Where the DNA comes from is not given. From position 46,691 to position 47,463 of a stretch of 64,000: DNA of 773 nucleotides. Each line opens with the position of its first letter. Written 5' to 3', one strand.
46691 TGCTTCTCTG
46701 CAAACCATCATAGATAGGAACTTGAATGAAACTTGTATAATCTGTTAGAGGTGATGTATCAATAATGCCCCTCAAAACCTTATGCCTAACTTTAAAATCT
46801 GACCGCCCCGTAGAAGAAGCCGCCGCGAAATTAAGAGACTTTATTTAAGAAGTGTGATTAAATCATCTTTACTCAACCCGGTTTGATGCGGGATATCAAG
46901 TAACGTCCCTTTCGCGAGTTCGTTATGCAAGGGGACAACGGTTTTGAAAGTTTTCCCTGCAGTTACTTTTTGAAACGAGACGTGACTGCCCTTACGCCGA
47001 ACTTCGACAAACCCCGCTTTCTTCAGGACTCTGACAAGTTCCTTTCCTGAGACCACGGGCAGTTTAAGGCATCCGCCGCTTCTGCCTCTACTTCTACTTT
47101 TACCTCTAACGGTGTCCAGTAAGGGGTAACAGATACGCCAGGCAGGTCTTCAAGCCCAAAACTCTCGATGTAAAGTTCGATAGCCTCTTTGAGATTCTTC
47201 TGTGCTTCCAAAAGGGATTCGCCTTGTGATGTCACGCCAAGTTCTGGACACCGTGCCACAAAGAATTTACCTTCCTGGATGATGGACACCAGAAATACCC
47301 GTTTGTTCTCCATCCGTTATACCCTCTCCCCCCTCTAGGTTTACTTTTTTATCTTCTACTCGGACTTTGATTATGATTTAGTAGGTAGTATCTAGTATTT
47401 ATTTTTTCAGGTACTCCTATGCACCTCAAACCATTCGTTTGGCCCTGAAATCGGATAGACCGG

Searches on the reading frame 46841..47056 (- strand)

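Call 65: search_protein_families(library=pfam, proteins=[window:46841-47056:-], max_evalue=0.01)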
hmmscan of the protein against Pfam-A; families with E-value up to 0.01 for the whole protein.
window:46841-47056:- (71 aa): 1 family
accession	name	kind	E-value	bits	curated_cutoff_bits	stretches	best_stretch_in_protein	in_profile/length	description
PF07927.17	HicA_toxin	-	3.8e-16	59.4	27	1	4-61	1-58/58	HicA toxin of bacterial toxin-antitoxin,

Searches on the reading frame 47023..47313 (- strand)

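Call 65: search_protein_families(library=pfam, proteins=[window:47023-47313:-], max_evalue=0.01)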
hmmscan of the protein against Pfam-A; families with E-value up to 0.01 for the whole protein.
window:47023-47313:- (96 aa): 2 families
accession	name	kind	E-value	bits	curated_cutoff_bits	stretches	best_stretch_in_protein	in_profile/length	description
PF21748.3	UPF0150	-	3.3e-06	27.4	27.3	1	11-49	14-53/64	UPF0150-like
PF24113.1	DUF7387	-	0.00052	20.8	27.9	1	13-49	19-55/85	Family of unknown function (DUF7387)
